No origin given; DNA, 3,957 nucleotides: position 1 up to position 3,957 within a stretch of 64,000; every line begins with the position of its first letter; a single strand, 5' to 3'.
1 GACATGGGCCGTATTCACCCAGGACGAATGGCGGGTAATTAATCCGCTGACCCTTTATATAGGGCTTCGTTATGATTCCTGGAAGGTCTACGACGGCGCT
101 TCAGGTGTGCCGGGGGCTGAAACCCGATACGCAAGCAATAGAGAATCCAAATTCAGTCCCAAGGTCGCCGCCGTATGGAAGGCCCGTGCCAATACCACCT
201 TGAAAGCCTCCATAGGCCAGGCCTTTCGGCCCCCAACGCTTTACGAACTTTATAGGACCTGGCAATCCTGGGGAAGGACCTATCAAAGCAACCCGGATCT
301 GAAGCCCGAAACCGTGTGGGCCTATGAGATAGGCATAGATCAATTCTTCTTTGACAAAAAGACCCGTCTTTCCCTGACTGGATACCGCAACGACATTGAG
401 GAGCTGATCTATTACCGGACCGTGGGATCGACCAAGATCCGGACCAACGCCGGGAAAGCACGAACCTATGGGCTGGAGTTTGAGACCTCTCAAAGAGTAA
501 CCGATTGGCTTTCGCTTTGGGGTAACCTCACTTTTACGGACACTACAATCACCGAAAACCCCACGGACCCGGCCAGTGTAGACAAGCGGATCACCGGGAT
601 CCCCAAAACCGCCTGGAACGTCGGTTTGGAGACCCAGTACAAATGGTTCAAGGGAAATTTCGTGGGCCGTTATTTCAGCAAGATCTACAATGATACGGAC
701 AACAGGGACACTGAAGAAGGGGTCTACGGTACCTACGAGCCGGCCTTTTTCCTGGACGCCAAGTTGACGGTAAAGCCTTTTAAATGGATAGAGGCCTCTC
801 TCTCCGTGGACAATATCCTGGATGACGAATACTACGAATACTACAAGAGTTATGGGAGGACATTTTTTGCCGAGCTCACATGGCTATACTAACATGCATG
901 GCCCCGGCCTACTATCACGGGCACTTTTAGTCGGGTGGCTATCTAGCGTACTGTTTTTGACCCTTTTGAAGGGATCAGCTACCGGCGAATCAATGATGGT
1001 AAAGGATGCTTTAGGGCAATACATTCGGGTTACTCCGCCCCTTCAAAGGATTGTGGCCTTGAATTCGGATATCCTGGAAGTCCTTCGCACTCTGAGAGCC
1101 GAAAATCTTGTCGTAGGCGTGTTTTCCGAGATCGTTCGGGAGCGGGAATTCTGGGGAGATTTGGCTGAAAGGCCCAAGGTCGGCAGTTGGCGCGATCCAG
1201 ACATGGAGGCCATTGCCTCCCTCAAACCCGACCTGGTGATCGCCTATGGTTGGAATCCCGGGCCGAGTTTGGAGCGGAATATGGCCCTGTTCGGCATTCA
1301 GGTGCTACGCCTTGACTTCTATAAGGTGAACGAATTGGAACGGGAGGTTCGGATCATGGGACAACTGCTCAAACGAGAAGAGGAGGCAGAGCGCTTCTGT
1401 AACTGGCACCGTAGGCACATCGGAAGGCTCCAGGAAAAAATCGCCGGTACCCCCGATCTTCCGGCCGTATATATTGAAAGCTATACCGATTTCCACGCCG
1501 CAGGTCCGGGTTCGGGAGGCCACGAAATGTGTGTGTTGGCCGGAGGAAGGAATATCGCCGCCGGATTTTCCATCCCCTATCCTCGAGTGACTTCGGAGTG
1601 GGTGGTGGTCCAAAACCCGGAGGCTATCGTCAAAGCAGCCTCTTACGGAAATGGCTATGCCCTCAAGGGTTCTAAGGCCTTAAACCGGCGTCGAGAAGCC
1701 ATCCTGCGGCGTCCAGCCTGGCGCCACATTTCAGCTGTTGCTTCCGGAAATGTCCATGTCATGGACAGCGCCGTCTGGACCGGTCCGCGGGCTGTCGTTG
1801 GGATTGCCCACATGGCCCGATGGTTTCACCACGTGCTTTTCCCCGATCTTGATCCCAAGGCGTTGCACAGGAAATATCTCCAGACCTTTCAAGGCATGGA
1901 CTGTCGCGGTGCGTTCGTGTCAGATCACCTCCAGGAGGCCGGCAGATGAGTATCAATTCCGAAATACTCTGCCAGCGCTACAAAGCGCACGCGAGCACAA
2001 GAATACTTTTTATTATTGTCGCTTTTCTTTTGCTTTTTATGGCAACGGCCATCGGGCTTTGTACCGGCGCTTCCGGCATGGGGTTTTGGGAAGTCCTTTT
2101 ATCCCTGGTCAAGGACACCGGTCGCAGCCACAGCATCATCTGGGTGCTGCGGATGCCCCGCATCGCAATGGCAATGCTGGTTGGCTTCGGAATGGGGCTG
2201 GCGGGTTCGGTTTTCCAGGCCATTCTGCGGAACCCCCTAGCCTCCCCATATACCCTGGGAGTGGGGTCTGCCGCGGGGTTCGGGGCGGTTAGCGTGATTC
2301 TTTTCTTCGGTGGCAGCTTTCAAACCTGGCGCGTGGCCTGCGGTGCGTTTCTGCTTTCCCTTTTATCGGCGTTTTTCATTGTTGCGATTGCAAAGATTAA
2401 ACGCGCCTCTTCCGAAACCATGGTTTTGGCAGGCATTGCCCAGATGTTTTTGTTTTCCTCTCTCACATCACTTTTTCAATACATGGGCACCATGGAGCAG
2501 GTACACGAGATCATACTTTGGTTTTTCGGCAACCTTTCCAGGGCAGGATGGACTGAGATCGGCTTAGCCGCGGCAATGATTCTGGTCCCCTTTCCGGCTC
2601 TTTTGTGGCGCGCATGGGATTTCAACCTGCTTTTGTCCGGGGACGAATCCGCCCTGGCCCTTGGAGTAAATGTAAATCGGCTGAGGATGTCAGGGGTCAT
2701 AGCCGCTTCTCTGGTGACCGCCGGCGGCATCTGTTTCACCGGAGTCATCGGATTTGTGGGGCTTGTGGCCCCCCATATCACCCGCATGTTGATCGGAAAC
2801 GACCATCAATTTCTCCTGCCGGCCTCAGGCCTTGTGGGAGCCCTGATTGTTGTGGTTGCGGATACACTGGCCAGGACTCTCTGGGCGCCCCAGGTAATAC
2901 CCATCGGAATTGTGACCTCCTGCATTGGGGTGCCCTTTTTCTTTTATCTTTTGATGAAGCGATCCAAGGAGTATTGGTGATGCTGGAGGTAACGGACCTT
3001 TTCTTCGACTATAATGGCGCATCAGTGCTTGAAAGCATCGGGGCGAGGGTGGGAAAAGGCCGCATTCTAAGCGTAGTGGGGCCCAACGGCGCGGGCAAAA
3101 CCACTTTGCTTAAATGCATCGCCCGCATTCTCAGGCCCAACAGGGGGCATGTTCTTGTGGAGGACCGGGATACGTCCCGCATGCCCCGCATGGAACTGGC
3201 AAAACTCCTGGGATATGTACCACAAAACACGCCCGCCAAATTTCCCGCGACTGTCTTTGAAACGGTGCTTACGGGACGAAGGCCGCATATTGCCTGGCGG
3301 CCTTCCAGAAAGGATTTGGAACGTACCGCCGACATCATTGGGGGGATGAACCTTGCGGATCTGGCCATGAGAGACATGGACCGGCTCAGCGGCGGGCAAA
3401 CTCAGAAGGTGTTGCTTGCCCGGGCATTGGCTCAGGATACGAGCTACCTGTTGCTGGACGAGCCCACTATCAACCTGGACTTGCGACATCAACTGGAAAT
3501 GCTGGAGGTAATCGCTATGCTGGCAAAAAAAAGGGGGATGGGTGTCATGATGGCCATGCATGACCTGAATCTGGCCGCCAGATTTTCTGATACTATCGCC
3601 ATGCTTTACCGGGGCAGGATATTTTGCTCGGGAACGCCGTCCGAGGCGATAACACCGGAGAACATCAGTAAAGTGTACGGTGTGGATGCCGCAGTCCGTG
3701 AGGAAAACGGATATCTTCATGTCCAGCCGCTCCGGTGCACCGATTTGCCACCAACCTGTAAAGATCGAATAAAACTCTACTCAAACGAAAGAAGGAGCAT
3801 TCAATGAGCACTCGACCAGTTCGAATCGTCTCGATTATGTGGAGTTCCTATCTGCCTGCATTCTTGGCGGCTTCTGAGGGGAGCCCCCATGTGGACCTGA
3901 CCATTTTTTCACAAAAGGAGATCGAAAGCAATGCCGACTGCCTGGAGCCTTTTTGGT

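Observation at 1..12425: TonB/ABC importer translationally coupled to a three-subunit CobN-ChlD-ChlI chelatase, followed by an ABC-2 exporter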

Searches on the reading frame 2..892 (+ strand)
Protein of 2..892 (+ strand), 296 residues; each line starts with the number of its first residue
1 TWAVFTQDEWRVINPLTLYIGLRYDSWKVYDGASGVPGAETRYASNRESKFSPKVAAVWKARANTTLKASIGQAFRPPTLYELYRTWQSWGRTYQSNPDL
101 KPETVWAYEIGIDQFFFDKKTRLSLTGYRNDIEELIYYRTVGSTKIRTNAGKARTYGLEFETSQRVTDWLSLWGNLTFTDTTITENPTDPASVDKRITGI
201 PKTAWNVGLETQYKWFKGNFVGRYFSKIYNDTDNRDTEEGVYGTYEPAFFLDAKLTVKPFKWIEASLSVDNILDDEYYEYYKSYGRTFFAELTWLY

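Call 5: search_protein_families(library=pfam, proteins=[window:2-892:+])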
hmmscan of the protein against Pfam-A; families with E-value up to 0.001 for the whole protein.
window:2-892:+ (296 aa): 3 families
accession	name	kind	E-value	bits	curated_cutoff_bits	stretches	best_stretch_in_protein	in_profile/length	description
PF00593.30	TonB_dep_Rec_b-barrel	-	3.4e-49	169.3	27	1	1-272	170-436/436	TonB dependent receptor-like, beta-barrel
PF14905.12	OMP_b-brl_3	-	2.3e-13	50.5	27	1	14-291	126-392/408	Outer membrane protein beta-barrel family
PF25183.1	OMP_b-brl_4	-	5.6e-06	25.5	30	1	2-82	368-469/838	Outer membrane beta barrel domain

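Call 6: search_protein_families(library=ncbifam, proteins=[window:2-892:+], max_evalue=0.00001)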
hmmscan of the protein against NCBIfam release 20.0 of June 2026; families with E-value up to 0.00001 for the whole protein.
window:2-892:+ (296 aa): 23 families
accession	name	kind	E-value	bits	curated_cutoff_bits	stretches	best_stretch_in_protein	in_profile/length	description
TIGR01785.1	TonB-hemin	subfamily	2.1e-31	109.1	316.85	1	1-286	365-667/677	TonB-dependent heme/hemoglobin receptor family protein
TIGR01786.1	TonB-hemlactrns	subfamily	8.6e-30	103.7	323.75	1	3-285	394-694/719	TonB-dependent hemoglobin/transferrin/lactoferrin family receptor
TIGR01783.1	TonB-siderophor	subfamily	4.3e-28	98.3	223.5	1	12-286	373-629/649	TonB-dependent siderophore receptor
NF010010.0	PRK13483.1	equivalog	5.2e-19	67.7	927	1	2-181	372-548/660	ligand-gated channel protein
NF049944.1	TonB_dep_PUIUD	equivalog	1.2e-18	66.8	850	1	2-234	394-627/686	TonB-dependent receptor, PUIUD motif-type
NF049946.1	TonB_dep_CU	exception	5.2e-16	58.1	700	1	3-281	398-665/683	TonB-dependent receptor, CU motif-type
NF010012.0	PRK13486.1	equivalog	2.7e-15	55.8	924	1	1-279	384-655/696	TonB-dependent receptor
NF053590.1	TonB_dep_TOL0244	equivalog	4.3e-12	45.4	645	1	47-289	356-597/604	TOL_0244 family TonB-dependent receptor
TIGR04056.1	OMP_RagA_SusC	subfamily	5.4e-12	44.9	368.25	1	84-233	637-783/981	SusC/RagA family TonB-linked outer membrane protein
TIGR01779.1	TonB-B12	equivalog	1e-11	44.1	599.7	1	54-284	390-602/614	TonB-dependent vitamin B12 receptor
NF041535.1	TonB_rec_PqqU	equivalog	1.1e-11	43.8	1200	1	5-277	375-643/676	TonB-dependent receptor PqqU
NF007478.2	PRK10064.1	equivalog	7.8e-11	40.9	745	1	2-140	362-490/663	catecholate siderophore receptor CirA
TIGR01782.1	TonB-Xanth-Caul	subfamily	1.1e-10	40.5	310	1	3-287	526-859/868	TonB-dependent receptor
NF049947.1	TonB_dep_PCPU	exception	1.5e-10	39.9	800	1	6-279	391-666/685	TonB-dependent receptor, PCPU motif-type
NF010048.1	PRK13524.1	subfamily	2.4e-10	39.6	493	1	28-278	444-712/744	FepA family TonB-dependent siderophore receptor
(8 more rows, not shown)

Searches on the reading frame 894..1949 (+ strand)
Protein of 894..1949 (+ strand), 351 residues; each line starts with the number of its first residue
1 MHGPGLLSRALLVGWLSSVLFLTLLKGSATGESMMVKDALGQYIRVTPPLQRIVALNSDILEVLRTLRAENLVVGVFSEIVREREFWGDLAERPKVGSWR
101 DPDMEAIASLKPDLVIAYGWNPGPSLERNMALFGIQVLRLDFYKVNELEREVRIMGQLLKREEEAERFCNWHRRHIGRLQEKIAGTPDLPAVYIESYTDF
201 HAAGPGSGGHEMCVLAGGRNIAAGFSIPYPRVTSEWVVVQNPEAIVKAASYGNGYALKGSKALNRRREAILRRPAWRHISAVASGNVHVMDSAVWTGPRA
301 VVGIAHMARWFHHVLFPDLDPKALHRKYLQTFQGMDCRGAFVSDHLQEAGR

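Call 5: search_protein_families(library=pfam, proteins=[window:894-1949:+])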
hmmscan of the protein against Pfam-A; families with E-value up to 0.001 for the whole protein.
window:894-1949:+ (351 aa): 1 family
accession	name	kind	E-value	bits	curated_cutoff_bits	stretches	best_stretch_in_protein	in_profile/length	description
PF01497.23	Peripla_BP_2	-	6.2e-23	81.9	27.5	1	53-292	1-233/235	Periplasmic binding protein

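Call 6: search_protein_families(library=ncbifam, proteins=[window:894-1949:+], max_evalue=0.00001)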
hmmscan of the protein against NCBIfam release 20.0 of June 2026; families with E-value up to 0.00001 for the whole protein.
window:894-1949:+ (351 aa): 6 families
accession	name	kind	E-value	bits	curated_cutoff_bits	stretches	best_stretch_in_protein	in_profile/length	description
NF010649.0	PRK14048.1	equivalog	1.9e-20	73.3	374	1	90-341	98-368/374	ferrichrome/ferrioxamine B periplasmic transporter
TIGR04281.1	peripla_PGF_1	equivalog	3e-19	69.4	325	1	36-313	7-266/330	PGF-CTERM-anchored ABC transporter substrate-binding protein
NF002894.0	PRK03379.1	equivalog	7.2e-17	61.4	234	1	95-248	62-215/266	vitamin B12 ABC transporter substrate-binding protein BtuF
TIGR03659.1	IsdE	equivalog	1.4e-13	50.7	298.65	1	51-293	39-270/292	heme ABC transporter substrate-binding protein IsdE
TIGR03868.1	F420-O_ABCperi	hypoth_equivalog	4.9e-10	39.1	392.4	0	144-291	126-263/287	putative F420-0 ABC transporter substrate-binding protein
NF008501.1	PRK11411.1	subfamily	7.4e-07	28.4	320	1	20-309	10-288/303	Fe(3+) dicitrate ABC transporter substrate-binding protein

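Call 77: search_solved_structures(query=window:894-1949:+, max_evalue=0.001)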
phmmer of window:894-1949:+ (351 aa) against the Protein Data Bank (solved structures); distinct sequences matched with E-value up to 0.001: 41.
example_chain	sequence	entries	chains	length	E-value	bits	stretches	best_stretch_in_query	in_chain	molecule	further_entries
6b2x_A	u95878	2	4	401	1.2e-13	53.8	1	103-340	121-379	Solute-binding periplasmic protein of iron/siderophore ABC transporter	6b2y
4ovk_A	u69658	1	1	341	2.5e-13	52.8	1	103-329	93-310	Periplasmic binding protein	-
1n2z_A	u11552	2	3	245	2.1e-11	46.4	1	94-247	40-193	Vitamin B12 transport protein btuF | Vitamin B12-binding protein btuF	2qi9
4dbl_E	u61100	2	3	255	2.2e-11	46.4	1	94-247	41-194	Vitamin B12-binding protein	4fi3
1n4a_A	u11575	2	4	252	2.3e-11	46.3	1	94-247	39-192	Vitamin B12 transport protein btuF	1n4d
9hrj_A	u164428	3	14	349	2.4e-11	46.3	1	104-341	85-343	Periplasmic substrate-binding transport protein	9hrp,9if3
5ovw_A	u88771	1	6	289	2.7e-11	46.1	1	94-247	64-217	Vitamin B12-binding protein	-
5m29_A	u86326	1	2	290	2.7e-11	46.1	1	94-247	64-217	Vitamin B12-binding protein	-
9ht5_A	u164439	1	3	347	2.8e-11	46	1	104-341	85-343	Periplasmic substrate-binding transport protein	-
5m34_A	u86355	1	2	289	4.3e-10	42.1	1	94-247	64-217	Vitamin B12-binding protein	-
5m2q_A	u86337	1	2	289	5.7e-10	41.7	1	95-247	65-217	Outer membrane protein A,Vitamin B12-binding protein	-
2r7a_A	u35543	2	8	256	1.1e-09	40.8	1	51-253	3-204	Bacterial heme binding protein | Periplasmic HEME binding protein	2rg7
5m3b_A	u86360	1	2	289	1.3e-09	40.6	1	95-247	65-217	Vitamin B12-binding protein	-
5ysc_A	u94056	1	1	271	2.6e-09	39.6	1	87-257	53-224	Vitamin B12-binding protein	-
2etv_A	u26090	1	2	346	1.1e-08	37.5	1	37-246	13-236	iron(III) ABC transporter, periplasmic iron-binding protein, putative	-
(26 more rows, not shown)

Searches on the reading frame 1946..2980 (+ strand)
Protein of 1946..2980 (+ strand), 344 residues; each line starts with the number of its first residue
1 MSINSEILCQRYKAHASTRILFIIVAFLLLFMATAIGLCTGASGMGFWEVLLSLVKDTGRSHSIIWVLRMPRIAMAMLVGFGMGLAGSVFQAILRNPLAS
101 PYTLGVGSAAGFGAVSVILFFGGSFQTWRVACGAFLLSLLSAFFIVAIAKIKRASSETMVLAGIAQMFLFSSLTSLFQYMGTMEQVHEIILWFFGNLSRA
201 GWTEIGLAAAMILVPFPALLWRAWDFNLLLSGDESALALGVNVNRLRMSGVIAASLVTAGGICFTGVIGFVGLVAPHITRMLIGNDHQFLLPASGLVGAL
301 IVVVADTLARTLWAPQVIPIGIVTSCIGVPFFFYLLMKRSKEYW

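Call 5: search_protein_families(library=pfam, proteins=[window:1946-2980:+])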
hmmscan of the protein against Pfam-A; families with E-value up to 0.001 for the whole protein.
window:1946-2980:+ (344 aa): 1 family
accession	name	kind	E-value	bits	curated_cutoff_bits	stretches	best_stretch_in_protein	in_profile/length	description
PF01032.23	FecCD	-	2.7e-88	296.4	26.5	1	29-338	1-311/311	FecCD transport family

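Call 6: search_protein_families(library=ncbifam, proteins=[window:1946-2980:+], max_evalue=0.00001)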
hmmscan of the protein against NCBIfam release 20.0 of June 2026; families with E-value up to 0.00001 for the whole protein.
window:1946-2980:+ (344 aa): 16 families
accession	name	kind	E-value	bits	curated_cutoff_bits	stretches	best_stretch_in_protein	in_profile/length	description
NF007081.0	PRK09535.1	equivalog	6e-70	236.4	461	1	60-340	86-362/366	vitamin B12 ABC transporter permease BtuC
NF007299.0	PRK09777.1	equivalog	1.6e-59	201.8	406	1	20-338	3-316/318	Fe(3+) dicitrate ABC transporter permease subunit FecD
NF003001.0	PRK03784.1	equivalog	2.7e-59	201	334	1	13-341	11-330/332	vitamin B12 ABC transporter permease BtuC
NF007867.0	PRK10577.1-3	subfamily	7.8e-58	196.4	849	2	16-262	33-278/710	Fe(3+)-hydroxamate ABC transporter permease FhuB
TIGR03869.1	F420-0_ABCperm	hypoth_equivalog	3.8e-57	194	437.35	1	61-339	45-321/325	putative F420-0 ABC transporter permease subunit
NF007871.0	PRK10577.2-2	equivalog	1e-54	186.2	899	1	21-340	13-677/679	Fe(3+)-hydroxamate ABC transporter permease FhuB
NF007866.0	PRK10577.1-2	equivalog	1.4e-50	172.4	554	1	21-339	13-663/666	Fe(3+)-hydroxamate ABC transporter permease FhuB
NF008407.0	PRK11228.1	equivalog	1.3e-47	162.4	396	1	22-339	16-329/330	iron-dicitrate ABC transporter permease FecC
NF007873.0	PRK10577.2-4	equivalog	6.6e-46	157.3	1012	2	61-293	28-257/646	Fe(3+)-hydroxamate ABC transporter permease FhuB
NF007872.0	PRK10577.2-3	equivalog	2.4e-45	155.1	727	2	28-293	25-285/676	Fe(3+)-hydroxamate ABC transporter permease FhuB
NF007759.0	PRK10440.1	equivalog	1.4e-43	149.4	422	1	23-341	12-328/330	iron-enterobactin ABC transporter permease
NF007869.0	PRK10577.1-6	equivalog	1.6e-41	142.5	954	2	174-340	527-695/703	Fe(3+)-hydroxamate ABC transporter permease FhuB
NF007870.0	PRK10577.2-1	equivalog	8.1e-40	137.1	1355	1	22-341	357-675/678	Fe(3+)-hydroxamate ABC transporter permease FhuB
NF007760.0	PRK10441.1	equivalog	6.3e-38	130.7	428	1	15-341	5-331/335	Fe(3+)-siderophore ABC transporter permease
NF007868.0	PRK10577.1-5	equivalog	2.2e-36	125.6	943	1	17-340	351-665/666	Fe(3+)-hydroxamate ABC transporter permease FhuB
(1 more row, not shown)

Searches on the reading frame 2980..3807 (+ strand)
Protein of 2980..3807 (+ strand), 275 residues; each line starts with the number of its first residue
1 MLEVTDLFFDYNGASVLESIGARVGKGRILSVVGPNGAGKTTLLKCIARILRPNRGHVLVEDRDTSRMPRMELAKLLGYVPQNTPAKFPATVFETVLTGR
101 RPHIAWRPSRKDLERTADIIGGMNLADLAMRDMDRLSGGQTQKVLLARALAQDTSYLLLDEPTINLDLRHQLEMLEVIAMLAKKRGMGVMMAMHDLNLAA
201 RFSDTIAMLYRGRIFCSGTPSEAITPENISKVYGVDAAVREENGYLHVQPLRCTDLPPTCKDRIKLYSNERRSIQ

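Call 5: search_protein_families(library=pfam, proteins=[window:2980-3807:+])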
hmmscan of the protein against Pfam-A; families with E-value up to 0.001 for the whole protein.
window:2980-3807:+ (275 aa): 8 families
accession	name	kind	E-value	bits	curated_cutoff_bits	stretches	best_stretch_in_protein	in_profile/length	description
PF00005.33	ABC_tran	-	1e-28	101.1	25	1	19-163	3-136/137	ABC transporter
PF13304.12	AAA_21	-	3.4e-07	31.1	27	1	31-60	3-34/304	AAA domain, putative AbiEii toxin, Type IV TA system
PF13191.12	AAA_16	-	1.3e-05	26.1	32.6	1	23-77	20-73/167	AAA ATPase domain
PF25199.1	nSTAND_NTPase5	-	0.00026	21.3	34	1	22-70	36-85/145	Novel STAND NTPase 5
PF13476.12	AAA_23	-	0.00031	21.9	27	1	31-48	23-40/201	AAA domain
PF02463.25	SMC_N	-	0.00037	20.4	40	0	29-184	26-189/220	RecF/RecN/SMC N terminal domain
PF13401.12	AAA_22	-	0.00051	20.8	27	0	27-81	5-62/130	AAA domain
PF13555.12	AAA_29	-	0.00065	19.8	27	0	29-55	24-50/61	P-loop containing region of AAA domain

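Call 6: search_protein_families(library=ncbifam, proteins=[window:2980-3807:+], max_evalue=0.00001)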
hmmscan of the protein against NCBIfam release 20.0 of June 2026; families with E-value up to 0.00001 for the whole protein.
window:2980-3807:+ (275 aa): 184 families (the best 25 are shown)
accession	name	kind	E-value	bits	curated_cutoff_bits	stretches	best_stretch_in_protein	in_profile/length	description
NF010068.0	PRK13548.1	equivalog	6.2e-65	218.9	261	1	1-242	5-249/261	heme ABC transporter ATP-binding protein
NF007082.0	PRK09536.1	equivalog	4.4e-63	213.8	537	1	1-243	3-246/402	corrinoid ABC transporter ATPase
TIGR03873.1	F420-0_ABC_ATP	hypoth_equivalog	3.1e-62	210.1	372.4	1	4-239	4-240/256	putative F420-0 ABC transporter ATP-binding protein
NF008409.0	PRK11231.1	equivalog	1.6e-57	194.7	375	1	2-242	3-244/255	Fe(3+) dicitrate ABC transporter ATP-binding protein FecE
NF007606.0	PRK10253.1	equivalog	4.7e-47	160.6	497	1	6-240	12-248/266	iron-enterobactin ABC transporter ATP-binding protein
NF007863.0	PRK10575.1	equivalog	1.5e-46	158.9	433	1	4-237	14-249/265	Fe3+-hydroxamate ABC transporter ATP-binding protein FhuC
NF053840.1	MnTportMntADein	equivalog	2e-44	152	400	1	1-234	1-230/240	manganese ABC transporter ATP-binding protein MntA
NF010067.0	PRK13547.1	equivalog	1.5e-43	149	374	1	1-238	1-257/272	heme ABC transporter ATP-binding protein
TIGR02315.1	ABC_phnC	equivalog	2.5e-42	145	266.1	1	1-234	1-243/243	phosphonate ABC transporter ATP-binding protein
NF040873.1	AztA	equivalog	5e-42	143.6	220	1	11-206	2-189/191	zinc ABC transporter ATP-binding protein AztA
NF052485.1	sider_ATP_EitC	equivalog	5.4e-41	140.7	485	1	15-239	16-238/251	siderophore ABC transporter ATP-binding protein EitC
TIGR03771.1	anch_rpt_ABC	equivalog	1.1e-40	139.7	268.8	1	24-236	3-212/223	anchored repeat-type ABC transporter ATP-binding subunit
NF002981.0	PRK03695.1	equivalog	3.3e-38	131.5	281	1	16-243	15-244/253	vitamin B12 ABC transporter ATP-binding protein BtuD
TIGR01188.1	drrA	subfamily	2e-34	119.3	312.45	1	11-222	3-210/302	daunorubicin resistance ABC transporter, ATP-binding protein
TIGR03410.1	urea_trans_UrtE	equivalog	3e-34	118.5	285.8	1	2-230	1-225/230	urea ABC transporter ATP-binding subunit UrtE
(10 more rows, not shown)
